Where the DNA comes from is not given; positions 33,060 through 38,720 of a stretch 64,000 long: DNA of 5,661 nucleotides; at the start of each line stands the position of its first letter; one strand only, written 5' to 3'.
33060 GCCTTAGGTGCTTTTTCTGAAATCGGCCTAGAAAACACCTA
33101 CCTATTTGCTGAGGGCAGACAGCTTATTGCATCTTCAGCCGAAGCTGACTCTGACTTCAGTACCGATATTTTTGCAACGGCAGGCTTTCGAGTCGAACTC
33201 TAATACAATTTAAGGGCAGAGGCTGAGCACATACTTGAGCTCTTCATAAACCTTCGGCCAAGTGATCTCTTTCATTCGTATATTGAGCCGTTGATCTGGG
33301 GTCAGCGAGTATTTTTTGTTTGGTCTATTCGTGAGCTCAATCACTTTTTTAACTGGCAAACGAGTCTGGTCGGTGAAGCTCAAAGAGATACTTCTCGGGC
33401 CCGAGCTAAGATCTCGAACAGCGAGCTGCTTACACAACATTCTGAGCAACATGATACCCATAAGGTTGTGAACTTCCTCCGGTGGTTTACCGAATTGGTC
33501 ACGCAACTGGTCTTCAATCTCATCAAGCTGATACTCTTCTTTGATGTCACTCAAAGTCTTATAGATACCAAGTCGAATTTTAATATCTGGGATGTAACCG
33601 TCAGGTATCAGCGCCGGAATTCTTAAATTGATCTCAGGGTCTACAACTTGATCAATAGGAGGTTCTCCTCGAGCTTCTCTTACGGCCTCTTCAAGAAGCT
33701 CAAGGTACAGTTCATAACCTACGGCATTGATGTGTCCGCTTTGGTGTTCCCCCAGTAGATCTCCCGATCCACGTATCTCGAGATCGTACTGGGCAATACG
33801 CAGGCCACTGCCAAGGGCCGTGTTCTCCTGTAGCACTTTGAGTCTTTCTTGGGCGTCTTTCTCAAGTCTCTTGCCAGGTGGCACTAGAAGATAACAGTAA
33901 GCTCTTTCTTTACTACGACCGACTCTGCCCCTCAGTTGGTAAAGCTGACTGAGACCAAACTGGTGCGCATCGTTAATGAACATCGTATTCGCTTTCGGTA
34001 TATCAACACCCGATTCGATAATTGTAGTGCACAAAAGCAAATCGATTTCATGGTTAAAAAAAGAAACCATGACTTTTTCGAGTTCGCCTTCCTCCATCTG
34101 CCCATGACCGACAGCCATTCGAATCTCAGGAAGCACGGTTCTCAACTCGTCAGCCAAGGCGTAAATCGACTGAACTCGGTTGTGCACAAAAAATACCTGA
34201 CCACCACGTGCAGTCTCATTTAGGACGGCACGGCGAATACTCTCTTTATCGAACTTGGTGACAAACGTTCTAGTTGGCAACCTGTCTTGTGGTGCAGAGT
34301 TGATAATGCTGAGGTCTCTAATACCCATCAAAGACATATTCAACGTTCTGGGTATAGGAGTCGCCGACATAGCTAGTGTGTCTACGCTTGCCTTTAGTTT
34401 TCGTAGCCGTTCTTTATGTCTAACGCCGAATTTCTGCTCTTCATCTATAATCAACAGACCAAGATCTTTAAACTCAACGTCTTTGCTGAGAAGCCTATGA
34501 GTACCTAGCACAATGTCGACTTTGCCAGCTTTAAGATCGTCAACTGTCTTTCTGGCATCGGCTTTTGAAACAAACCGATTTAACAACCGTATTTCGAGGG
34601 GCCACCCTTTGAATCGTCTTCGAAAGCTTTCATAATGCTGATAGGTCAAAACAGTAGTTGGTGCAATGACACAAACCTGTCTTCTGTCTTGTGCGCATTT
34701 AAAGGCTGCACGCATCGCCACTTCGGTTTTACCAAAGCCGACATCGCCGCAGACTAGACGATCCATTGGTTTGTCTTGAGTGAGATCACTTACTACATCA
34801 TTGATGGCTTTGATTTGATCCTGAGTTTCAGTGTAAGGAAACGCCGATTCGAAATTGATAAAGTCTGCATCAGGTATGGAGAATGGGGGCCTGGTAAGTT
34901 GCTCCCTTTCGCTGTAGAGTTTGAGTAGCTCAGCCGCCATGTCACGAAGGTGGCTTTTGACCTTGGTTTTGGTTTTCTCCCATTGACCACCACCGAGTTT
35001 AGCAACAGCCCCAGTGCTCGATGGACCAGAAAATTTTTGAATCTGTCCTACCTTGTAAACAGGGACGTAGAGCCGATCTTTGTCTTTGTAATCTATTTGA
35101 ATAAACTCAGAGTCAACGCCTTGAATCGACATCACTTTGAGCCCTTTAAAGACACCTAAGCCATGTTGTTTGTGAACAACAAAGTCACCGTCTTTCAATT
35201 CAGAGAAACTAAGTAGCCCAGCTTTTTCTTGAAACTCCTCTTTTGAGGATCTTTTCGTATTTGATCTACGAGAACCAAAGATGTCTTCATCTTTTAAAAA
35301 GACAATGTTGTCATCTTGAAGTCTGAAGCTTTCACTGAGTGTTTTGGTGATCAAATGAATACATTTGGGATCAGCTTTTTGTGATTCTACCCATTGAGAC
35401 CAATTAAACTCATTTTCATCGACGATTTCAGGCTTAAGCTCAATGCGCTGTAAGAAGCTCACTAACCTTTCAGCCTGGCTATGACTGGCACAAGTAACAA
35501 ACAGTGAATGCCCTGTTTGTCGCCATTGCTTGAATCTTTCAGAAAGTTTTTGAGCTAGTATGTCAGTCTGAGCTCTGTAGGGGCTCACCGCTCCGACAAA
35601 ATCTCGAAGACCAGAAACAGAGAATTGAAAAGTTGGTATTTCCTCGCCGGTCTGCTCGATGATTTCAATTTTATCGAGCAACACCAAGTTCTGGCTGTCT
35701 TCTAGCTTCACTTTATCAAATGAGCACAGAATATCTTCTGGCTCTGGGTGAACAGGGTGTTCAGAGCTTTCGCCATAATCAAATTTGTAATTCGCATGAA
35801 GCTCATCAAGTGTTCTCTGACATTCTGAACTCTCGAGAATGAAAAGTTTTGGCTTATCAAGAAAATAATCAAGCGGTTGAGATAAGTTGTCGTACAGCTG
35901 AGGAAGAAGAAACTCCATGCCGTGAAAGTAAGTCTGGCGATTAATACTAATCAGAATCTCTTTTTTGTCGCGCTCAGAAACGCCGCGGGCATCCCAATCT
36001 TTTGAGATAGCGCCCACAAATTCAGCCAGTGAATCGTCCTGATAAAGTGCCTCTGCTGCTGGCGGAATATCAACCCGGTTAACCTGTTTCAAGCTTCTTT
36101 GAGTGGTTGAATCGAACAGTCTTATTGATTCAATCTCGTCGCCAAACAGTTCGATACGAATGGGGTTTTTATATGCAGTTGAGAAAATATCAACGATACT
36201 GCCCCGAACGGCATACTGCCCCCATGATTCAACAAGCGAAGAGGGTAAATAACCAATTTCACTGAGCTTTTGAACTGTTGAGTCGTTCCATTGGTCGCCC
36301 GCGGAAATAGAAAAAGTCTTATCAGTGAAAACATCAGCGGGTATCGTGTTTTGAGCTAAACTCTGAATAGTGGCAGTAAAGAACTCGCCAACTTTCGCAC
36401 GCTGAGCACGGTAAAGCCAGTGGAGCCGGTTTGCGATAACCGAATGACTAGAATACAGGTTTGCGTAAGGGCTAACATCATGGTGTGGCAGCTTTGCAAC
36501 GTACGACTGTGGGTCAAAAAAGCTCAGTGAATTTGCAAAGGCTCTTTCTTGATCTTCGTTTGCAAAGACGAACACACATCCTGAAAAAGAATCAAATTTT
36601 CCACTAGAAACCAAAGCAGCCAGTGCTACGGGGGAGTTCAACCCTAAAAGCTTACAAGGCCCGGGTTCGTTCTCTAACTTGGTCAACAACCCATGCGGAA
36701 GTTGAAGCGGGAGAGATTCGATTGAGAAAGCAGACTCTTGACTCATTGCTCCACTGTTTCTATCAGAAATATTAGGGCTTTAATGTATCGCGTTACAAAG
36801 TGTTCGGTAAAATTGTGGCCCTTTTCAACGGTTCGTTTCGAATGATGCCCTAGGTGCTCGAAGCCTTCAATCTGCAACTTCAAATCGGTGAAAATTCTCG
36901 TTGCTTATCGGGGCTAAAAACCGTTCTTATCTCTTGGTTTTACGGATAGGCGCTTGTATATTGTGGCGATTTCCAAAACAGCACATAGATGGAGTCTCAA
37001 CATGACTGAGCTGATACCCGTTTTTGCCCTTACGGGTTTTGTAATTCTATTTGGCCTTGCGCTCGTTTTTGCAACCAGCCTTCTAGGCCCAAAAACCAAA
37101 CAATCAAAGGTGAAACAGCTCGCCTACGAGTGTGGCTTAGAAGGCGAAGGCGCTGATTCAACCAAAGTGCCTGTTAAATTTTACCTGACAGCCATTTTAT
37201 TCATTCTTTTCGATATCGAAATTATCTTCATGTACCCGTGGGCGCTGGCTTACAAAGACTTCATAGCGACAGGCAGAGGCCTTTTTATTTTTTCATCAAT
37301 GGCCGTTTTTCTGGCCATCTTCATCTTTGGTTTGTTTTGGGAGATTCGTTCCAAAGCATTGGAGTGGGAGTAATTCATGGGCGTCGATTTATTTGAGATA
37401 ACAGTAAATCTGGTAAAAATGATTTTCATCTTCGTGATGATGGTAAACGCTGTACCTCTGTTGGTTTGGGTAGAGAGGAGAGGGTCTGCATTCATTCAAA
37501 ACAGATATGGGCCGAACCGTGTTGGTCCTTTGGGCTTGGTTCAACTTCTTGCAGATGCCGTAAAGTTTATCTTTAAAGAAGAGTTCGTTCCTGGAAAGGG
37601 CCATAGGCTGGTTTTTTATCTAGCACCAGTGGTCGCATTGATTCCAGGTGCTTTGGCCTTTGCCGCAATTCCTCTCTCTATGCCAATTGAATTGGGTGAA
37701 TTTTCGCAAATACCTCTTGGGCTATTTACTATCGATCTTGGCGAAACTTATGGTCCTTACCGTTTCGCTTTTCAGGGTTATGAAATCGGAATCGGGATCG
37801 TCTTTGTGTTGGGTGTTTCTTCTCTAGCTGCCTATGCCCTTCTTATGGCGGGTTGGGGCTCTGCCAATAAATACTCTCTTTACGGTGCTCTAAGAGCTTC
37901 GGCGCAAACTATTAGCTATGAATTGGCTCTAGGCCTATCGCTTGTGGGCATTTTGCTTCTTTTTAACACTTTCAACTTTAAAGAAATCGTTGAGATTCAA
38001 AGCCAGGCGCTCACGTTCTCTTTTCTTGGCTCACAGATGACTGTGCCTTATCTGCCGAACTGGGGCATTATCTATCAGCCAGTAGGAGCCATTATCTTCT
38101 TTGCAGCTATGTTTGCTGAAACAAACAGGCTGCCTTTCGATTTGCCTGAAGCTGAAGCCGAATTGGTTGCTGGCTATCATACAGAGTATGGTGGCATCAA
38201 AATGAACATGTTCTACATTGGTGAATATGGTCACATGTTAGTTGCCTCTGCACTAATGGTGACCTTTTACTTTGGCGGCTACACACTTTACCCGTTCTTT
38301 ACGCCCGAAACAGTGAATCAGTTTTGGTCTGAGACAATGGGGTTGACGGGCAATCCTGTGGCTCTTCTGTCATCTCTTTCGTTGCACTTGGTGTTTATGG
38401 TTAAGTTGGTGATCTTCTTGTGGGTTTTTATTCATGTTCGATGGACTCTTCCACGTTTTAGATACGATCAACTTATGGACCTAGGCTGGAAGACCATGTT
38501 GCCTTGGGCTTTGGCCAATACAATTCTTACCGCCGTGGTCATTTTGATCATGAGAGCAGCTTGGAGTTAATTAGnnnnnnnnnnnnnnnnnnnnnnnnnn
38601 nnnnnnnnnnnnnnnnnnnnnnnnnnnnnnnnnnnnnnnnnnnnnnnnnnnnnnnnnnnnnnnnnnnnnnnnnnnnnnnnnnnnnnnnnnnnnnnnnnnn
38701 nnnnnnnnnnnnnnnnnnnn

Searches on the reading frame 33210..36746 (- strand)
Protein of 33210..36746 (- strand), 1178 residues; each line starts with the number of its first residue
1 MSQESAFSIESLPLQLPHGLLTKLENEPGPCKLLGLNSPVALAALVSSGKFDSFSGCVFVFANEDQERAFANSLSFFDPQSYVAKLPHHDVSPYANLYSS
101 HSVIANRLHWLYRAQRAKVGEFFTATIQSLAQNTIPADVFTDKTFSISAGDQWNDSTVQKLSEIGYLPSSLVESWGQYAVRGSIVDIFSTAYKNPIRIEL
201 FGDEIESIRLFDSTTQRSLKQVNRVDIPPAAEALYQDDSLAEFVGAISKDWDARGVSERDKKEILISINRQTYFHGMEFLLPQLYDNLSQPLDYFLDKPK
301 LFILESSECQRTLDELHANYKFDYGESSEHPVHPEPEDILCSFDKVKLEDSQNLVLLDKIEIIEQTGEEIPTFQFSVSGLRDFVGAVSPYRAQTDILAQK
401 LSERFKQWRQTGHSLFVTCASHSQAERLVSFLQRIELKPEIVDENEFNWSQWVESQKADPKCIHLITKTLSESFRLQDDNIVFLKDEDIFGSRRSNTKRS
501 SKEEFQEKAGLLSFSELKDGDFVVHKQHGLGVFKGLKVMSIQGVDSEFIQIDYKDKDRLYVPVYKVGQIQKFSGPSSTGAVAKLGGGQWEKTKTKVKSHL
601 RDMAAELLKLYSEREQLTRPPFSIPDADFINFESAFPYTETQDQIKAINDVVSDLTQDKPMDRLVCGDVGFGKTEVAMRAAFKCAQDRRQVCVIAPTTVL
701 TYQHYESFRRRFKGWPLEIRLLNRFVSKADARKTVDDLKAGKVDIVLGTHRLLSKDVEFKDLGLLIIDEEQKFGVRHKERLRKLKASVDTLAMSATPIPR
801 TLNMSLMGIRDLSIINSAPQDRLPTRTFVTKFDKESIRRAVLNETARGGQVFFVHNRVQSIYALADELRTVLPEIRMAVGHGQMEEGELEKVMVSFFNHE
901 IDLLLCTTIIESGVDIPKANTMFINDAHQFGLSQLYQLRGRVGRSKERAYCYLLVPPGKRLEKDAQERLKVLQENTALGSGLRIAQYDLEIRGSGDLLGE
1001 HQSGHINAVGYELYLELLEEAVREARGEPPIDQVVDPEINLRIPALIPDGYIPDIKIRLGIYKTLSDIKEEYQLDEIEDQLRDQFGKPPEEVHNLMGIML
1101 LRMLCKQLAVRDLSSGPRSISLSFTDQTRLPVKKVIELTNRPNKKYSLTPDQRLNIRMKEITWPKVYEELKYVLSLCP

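Call 10: search_protein_families(library=pfam, proteins=[window:33210-36746:-], max_evalue=0.0001)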
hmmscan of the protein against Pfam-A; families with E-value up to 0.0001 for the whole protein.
window:33210-36746:- (1178 aa): 6 families
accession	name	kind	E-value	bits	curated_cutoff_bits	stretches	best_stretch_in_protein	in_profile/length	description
PF03461.20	TRCF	-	4.9e-25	88.2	25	1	1041-1134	1-94/95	TRCF domain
PF00270.35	DEAD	-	7.4e-25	88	26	1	641-802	1-164/167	DEAD/DEAH box helicase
PF17757.6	UvrB_inter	-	3.5e-22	78.8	22.9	1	155-231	12-89/91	UvrB interaction domain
PF00271.37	Helicase_C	-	1.3e-18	67.7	23.5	1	842-945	10-109/110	Helicase conserved C-terminal domain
PF02559.22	CarD_TRCF_RID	-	6.8e-16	58.5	23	1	517-572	1-56/57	CarD-like/TRCF RID domain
PF04851.21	ResIII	-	1.2e-09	38.7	22.5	1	642-797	6-162/164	Type III restriction enzyme, res subunit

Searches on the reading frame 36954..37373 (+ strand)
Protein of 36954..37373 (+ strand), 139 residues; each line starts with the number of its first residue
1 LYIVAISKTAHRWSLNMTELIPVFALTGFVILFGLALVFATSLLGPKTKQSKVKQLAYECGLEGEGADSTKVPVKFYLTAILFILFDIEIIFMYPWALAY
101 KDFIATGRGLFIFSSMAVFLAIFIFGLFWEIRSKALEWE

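Call 73: search_protein_families(library=pfam, proteins=[window:36954-37373:+], max_evalue=1e-8)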
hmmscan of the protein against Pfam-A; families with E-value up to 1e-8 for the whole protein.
window:36954-37373:+ (139 aa): 1 family
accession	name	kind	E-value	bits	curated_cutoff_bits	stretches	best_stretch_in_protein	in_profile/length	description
PF00507.24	Oxidored_q4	-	6.9e-29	100.4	23.3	1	36-138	3-99/99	NADH-ubiquinone/plastoquinone oxidoreductase, chain 3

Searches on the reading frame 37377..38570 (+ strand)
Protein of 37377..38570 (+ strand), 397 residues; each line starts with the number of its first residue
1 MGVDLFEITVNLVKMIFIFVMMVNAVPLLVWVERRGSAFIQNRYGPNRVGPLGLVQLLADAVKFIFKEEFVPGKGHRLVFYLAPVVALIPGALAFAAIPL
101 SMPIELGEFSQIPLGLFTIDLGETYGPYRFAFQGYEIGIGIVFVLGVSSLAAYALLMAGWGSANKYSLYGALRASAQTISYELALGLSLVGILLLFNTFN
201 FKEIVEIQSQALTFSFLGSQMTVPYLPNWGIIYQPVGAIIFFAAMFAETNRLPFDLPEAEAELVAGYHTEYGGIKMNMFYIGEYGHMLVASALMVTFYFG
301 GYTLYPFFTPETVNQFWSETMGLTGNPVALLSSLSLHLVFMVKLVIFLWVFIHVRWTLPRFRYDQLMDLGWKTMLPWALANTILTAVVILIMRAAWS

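Call 73: search_protein_families(library=pfam, proteins=[window:37377-38570:+], max_evalue=1e-8)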
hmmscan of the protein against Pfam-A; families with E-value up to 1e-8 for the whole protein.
window:37377-38570:+ (397 aa): 1 family
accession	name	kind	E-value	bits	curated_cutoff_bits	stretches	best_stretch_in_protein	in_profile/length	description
PF00146.26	NADHdh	-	1.5e-102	343.4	27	1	14-386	2-298/298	NADH dehydrogenase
